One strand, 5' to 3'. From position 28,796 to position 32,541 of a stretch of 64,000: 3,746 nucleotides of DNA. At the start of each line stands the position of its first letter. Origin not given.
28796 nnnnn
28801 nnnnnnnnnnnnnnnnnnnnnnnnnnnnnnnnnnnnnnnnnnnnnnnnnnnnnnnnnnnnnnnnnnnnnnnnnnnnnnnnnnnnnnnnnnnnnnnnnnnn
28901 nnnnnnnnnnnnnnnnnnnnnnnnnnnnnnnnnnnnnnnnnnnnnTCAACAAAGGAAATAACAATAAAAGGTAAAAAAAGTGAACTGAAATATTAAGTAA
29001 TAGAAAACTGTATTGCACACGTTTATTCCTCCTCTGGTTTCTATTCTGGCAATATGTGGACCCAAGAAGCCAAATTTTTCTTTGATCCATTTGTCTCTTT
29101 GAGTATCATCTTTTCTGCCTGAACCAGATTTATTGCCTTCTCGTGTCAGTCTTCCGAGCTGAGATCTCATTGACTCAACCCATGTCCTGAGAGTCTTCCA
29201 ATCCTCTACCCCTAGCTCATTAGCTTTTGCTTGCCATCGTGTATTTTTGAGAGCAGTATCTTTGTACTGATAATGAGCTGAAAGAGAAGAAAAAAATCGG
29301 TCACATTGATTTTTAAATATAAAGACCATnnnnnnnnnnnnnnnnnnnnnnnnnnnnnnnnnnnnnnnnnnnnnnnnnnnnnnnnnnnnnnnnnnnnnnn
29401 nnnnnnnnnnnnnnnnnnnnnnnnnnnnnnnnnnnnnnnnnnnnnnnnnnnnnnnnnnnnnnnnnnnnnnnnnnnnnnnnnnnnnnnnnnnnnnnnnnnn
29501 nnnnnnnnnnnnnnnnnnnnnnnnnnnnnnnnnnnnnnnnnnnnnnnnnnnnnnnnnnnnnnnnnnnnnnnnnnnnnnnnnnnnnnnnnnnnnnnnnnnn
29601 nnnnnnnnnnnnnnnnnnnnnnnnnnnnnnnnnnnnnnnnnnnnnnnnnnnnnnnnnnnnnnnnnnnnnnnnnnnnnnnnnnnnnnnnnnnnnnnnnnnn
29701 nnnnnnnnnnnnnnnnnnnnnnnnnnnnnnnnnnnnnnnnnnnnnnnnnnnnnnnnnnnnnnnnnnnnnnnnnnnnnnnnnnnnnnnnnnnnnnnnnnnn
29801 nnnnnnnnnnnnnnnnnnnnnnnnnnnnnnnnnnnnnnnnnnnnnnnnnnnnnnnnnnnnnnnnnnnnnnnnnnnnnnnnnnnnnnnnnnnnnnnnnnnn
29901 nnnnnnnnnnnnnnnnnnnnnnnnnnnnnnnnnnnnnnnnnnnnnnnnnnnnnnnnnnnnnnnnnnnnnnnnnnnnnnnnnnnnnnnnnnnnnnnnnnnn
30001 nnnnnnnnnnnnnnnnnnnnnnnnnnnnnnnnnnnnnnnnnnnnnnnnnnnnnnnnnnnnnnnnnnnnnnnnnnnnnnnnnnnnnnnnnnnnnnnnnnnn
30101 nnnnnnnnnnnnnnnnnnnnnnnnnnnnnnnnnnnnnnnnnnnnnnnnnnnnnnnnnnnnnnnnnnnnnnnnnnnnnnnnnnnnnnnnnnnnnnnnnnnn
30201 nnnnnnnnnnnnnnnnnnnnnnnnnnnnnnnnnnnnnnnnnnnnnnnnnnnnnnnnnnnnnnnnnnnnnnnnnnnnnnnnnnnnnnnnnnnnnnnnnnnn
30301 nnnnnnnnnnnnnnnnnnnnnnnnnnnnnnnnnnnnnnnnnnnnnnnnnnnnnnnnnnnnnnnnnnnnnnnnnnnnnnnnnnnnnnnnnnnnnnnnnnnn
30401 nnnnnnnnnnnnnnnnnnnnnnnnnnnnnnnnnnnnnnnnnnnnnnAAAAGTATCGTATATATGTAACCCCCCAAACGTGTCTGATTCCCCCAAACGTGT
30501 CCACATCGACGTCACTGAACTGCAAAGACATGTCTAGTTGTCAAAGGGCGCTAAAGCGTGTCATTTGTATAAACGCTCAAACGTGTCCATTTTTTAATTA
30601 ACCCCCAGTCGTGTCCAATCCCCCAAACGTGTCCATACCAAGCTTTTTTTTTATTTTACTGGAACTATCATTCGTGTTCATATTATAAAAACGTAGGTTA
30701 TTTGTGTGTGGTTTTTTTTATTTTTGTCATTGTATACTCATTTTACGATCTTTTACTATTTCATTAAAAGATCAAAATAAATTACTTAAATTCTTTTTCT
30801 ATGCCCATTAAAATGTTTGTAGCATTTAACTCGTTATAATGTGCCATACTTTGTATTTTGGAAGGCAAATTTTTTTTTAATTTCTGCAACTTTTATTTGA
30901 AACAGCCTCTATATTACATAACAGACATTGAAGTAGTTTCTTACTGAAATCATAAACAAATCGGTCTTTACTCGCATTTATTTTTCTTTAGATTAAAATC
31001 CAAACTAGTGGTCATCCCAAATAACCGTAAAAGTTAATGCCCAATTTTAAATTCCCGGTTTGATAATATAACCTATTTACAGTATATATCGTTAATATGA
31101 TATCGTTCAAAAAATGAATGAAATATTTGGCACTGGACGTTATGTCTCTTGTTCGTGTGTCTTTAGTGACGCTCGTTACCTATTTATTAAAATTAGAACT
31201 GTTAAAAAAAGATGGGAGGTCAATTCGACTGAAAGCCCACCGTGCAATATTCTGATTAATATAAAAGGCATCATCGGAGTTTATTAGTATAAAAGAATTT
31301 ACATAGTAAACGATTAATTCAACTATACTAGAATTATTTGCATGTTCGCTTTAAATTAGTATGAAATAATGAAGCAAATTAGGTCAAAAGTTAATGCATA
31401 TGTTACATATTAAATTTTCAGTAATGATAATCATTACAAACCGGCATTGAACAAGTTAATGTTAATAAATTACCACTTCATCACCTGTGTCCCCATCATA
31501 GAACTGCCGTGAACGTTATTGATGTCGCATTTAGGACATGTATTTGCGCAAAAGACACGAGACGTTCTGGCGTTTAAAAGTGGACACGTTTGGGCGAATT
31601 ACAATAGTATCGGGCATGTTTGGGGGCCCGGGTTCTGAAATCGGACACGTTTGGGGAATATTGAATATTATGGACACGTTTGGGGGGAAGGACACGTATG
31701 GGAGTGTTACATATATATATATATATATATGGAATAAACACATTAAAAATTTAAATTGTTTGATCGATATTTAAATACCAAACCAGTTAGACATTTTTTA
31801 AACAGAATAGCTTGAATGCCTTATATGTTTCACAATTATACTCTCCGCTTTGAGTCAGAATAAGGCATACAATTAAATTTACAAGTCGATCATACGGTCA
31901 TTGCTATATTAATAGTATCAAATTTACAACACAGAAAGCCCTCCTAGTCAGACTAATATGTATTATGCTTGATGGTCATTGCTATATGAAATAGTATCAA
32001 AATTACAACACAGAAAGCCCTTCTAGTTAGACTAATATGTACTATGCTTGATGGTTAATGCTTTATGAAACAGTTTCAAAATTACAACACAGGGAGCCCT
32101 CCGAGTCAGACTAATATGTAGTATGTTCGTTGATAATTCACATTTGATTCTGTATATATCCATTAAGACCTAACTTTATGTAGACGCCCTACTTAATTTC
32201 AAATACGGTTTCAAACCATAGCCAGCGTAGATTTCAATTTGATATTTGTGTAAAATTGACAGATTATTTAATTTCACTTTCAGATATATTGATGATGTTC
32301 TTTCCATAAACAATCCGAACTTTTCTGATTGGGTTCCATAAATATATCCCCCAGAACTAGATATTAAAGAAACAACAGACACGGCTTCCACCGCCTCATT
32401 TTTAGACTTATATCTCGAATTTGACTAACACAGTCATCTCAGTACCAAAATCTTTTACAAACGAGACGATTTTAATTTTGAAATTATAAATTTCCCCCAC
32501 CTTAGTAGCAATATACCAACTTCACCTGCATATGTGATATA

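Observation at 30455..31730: Second inverted-repeat element inserted flush against the Harbinger right end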

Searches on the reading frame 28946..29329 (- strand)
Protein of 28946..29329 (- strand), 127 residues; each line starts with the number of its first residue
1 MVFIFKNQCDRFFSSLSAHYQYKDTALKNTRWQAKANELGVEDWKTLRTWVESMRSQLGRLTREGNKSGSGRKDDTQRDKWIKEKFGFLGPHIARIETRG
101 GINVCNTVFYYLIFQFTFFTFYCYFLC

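Call 27: find_encoding_contigs(protein=window:28946-29329:-, flank=10000, max_places=10)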
Protein window:28946-29329:- (127 aa): 24 contigs read that carry it; 10 places shown.
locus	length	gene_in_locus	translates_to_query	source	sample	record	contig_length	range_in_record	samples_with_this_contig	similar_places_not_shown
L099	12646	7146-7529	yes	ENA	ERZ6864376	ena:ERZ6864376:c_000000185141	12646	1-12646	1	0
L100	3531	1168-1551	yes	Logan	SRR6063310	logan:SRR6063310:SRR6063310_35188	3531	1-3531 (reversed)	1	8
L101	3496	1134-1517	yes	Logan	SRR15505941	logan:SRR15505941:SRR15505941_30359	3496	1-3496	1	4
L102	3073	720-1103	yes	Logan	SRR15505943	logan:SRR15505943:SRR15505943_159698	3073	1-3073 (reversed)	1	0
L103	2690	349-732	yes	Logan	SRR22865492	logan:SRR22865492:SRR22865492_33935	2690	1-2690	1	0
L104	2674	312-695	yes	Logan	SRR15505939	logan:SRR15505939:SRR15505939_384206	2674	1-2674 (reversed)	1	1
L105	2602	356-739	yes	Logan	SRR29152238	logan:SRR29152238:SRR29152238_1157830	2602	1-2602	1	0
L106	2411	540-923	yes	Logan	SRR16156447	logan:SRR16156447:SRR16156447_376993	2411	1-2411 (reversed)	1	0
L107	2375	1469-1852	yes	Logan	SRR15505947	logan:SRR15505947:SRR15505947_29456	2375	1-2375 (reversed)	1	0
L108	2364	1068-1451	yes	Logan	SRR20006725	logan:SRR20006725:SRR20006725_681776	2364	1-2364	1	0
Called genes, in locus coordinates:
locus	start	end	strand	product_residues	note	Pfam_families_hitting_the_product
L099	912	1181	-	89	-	-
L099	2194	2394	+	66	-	-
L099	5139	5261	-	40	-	-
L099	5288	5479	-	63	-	-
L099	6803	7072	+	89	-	-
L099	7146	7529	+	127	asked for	-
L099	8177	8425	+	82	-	-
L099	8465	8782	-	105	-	-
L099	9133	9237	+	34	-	-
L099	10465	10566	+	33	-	-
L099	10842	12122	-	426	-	PF26138:DUF8040 (faint), PF04827:Plant_tran, PF13359:DDE_Tnp_4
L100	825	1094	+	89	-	-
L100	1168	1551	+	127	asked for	-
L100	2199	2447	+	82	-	-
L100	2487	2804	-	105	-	-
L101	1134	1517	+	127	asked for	-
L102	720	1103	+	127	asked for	-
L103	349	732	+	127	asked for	-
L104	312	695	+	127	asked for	-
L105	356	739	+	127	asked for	-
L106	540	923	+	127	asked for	-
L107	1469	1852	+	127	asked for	-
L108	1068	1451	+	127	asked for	-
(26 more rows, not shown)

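Call 39: search_protein_families(library=pfam, proteins=[window:28946-29329:-], max_evalue=0.01)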
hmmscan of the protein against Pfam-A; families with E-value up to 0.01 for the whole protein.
window:28946-29329:- (127 aa): 0 families

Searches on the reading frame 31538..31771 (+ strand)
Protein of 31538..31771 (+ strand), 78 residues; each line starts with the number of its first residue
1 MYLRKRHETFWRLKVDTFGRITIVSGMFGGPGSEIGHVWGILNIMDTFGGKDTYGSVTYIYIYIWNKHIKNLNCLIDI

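Call 26: list_cluster_members(proteins=[window:31538-31771:+, window:31534-31743:-, window:30337-30531:-, window:31114-31284:+, window:28949-29329:-, window:29406-29651:-, window:24998-25642:+, window:24357-24989:+])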
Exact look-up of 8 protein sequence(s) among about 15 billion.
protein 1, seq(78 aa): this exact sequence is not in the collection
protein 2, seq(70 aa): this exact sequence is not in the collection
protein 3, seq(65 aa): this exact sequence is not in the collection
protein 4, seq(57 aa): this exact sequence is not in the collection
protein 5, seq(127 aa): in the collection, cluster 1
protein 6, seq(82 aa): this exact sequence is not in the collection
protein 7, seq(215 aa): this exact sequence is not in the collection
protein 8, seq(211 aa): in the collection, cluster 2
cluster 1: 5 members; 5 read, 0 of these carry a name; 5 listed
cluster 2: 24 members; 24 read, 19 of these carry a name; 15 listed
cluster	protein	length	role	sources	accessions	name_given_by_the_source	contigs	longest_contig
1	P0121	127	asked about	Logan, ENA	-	-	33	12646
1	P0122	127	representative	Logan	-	-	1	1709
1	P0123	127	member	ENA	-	-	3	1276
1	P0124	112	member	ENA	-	-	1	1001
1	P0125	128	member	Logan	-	-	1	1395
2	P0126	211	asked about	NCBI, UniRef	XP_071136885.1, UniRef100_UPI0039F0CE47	uncharacterized protein [Mytilus edulis] | uncharacterized protein n=1 Tax=Mytilus edulis TaxID=6550 RepID=UPI0039F0CE47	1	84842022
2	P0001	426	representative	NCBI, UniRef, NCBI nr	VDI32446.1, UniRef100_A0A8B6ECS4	Hypothetical predicted protein [Mytilus galloprovincialis] | DDE Tnp4 domain-containing protein n=1 Tax=Mytilus galloprovincialis TaxID=29158 ...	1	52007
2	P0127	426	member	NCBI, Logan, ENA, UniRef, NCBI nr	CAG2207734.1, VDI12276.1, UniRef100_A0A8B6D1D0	unnamed protein product [Mytilus edulis] | DDE Tnp4 domain-containing protein n=2 Tax=Mytilus TaxID=6548 RepID=A0A8B6D1D0_MYTGA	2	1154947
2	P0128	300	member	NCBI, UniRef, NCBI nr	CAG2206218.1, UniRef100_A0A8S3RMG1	unnamed protein product [Mytilus edulis] | DDE Tnp4 domain-containing protein n=1 Tax=Mytilus edulis TaxID=6550 ...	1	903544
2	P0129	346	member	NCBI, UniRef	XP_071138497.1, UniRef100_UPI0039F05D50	putative nuclease HARBI1 [Mytilus edulis] | putative nuclease HARBI1 n=1 Tax=Mytilus edulis TaxID=6550 RepID=UPI0039F05D50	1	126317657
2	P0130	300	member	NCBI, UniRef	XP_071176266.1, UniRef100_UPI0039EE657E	putative nuclease HARBI1 [Mytilus edulis] | putative nuclease HARBI1 n=1 Tax=Mytilus edulis TaxID=6550 RepID=UPI0039EE657E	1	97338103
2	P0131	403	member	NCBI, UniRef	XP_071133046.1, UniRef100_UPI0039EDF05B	putative nuclease HARBI1 [Mytilus edulis] | putative nuclease HARBI1 n=1 Tax=Mytilus edulis TaxID=6550 RepID=UPI0039EDF05B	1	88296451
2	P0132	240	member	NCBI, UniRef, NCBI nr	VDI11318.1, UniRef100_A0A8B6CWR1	Hypothetical predicted protein [Mytilus galloprovincialis] | DDE Tnp4 domain-containing protein n=1 Tax=Mytilus galloprovincialis TaxID=29158 ...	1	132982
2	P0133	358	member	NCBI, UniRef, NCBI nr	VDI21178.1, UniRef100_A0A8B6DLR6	Hypothetical predicted protein [Mytilus galloprovincialis] | DDE Tnp4 domain-containing protein n=1 Tax=Mytilus galloprovincialis TaxID=29158 ...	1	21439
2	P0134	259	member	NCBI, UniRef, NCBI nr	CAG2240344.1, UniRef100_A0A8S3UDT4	unnamed protein product [Mytilus edulis] | DDE Tnp4 domain-containing protein n=1 Tax=Mytilus edulis TaxID=6550 ...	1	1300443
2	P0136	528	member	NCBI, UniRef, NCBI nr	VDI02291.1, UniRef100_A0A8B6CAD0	Hypothetical predicted protein [Mytilus galloprovincialis] | DDE Tnp4 domain-containing protein n=1 Tax=Mytilus galloprovincialis TaxID=29158 ...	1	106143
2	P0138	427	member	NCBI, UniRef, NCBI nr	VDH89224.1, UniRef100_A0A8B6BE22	Hypothetical predicted protein [Mytilus galloprovincialis] | DDE Tnp4 domain-containing protein n=1 Tax=Mytilus galloprovincialis TaxID=29158 ...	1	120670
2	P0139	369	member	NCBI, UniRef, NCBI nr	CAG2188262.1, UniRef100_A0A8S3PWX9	unnamed protein product [Mytilus edulis] | DDE Tnp4 domain-containing protein n=1 Tax=Mytilus edulis TaxID=6550 ...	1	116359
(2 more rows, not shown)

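Call 49: find_encoding_contigs(protein=P0127, flank=10000, max_places=10)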
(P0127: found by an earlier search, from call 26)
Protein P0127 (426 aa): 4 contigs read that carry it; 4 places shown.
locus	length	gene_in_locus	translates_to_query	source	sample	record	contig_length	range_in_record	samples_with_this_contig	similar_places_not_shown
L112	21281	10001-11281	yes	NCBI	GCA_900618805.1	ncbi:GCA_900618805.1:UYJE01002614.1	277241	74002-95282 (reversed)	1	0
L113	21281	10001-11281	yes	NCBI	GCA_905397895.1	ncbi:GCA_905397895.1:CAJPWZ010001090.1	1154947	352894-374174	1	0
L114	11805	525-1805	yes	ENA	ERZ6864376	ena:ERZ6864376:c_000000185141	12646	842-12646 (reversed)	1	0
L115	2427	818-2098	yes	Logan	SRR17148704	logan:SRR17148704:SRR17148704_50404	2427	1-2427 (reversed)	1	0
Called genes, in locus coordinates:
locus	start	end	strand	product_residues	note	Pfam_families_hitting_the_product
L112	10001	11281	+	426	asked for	PF26138:DUF8040 (faint), PF04827:Plant_tran, PF13359:DDE_Tnp_4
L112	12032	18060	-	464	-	-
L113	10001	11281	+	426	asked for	PF26138:DUF8040 (faint), PF04827:Plant_tran, PF13359:DDE_Tnp_4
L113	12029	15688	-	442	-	-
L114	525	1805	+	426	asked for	PF26138:DUF8040 (faint), PF04827:Plant_tran, PF13359:DDE_Tnp_4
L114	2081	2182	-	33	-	-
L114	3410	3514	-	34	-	-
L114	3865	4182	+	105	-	-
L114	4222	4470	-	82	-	-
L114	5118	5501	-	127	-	-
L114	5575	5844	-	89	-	-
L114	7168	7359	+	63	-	-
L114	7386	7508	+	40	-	-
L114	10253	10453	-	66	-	-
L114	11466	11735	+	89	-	-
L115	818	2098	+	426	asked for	PF26138:DUF8040 (faint), PF04827:Plant_tran, PF13359:DDE_Tnp_4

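Call 52: find_encoding_contigs(protein=P0133, flank=10000, max_places=10)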
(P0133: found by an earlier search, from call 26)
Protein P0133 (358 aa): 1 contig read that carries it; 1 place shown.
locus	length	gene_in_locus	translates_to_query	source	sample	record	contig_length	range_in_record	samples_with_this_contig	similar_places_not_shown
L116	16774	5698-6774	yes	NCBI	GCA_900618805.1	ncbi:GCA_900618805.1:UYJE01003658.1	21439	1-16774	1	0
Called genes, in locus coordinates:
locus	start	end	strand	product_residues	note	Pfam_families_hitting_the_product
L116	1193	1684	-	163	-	-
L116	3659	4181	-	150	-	-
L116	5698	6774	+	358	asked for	PF26138:DUF8040 (faint), PF04827:Plant_tran, PF13359:DDE_Tnp_4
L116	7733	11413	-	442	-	-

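Call 66: search_protein_families(library=pfam, proteins=[window:31538-31771:+], max_evalue=1)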
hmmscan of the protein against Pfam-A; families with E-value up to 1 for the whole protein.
seq(78 aa): 0 families

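Call 67: find_encoding_contigs(protein=P0129, flank=10000, max_places=10)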
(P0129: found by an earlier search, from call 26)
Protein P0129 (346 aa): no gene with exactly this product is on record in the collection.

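Call 68: find_encoding_contigs(protein=P0136, flank=10000, max_places=10)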
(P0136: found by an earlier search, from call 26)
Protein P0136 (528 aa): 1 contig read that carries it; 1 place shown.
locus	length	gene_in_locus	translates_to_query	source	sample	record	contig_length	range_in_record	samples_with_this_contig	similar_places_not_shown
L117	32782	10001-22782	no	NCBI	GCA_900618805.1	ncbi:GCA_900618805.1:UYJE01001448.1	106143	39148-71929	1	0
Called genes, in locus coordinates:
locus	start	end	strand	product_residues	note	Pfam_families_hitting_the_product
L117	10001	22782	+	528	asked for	PF26138:DUF8040 (faint), PF04827:Plant_tran, PF13359:DDE_Tnp_4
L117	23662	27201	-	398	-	-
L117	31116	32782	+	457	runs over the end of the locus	-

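Call 84: find_encoding_contigs(protein=P0138, flank=10000, max_places=10)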
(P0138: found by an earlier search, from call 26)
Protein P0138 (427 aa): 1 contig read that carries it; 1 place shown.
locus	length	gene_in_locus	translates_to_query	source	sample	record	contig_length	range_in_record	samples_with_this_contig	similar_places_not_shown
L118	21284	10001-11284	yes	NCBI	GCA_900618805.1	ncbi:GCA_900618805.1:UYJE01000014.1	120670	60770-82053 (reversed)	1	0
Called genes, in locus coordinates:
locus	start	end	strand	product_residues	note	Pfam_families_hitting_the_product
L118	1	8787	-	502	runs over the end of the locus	PF03351:DOMON, PF01082:Cu2_monooxygen, PF03712:Cu2_monoox_C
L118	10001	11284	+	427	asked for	PF26138:DUF8040 (faint), PF04827:Plant_tran, PF13359:DDE_Tnp_4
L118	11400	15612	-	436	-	-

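Call 85: find_encoding_contigs(protein=P0139, flank=10000, max_places=10)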
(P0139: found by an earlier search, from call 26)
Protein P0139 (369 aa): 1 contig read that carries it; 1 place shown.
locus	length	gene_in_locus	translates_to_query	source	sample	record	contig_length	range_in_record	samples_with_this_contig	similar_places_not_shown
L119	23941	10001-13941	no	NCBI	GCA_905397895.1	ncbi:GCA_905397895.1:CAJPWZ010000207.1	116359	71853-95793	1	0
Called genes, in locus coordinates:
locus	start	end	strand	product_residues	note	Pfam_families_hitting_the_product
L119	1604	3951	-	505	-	-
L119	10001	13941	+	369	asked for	PF04827:Plant_tran, PF13359:DDE_Tnp_4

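Call 86: find_encoding_contigs(protein=P0134, flank=10000, max_places=10)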
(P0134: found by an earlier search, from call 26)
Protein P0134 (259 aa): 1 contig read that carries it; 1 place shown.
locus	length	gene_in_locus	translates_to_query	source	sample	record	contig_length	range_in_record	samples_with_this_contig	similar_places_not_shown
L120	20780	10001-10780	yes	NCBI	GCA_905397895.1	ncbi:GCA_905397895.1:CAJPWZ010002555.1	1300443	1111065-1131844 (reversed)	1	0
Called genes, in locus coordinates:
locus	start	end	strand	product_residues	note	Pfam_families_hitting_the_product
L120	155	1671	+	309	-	-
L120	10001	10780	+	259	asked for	PF26138:DUF8040 (weak), PF13359:DDE_Tnp_4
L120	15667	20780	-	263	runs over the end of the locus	-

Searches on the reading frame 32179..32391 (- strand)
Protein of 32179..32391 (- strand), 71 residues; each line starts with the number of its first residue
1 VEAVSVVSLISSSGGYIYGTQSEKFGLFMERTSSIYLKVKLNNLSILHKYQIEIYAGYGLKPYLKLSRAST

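Call 31: list_cluster_members(proteins=[window:32179-32391:-, window:32035-32163:-, window:32627-32752:+, window:32726-32896:-, window:32739-32861:+, window:33389-33553:+, window:31577-31741:-, window:31118-31252:+, window:31519-31635:+, window:32958-33104:+])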
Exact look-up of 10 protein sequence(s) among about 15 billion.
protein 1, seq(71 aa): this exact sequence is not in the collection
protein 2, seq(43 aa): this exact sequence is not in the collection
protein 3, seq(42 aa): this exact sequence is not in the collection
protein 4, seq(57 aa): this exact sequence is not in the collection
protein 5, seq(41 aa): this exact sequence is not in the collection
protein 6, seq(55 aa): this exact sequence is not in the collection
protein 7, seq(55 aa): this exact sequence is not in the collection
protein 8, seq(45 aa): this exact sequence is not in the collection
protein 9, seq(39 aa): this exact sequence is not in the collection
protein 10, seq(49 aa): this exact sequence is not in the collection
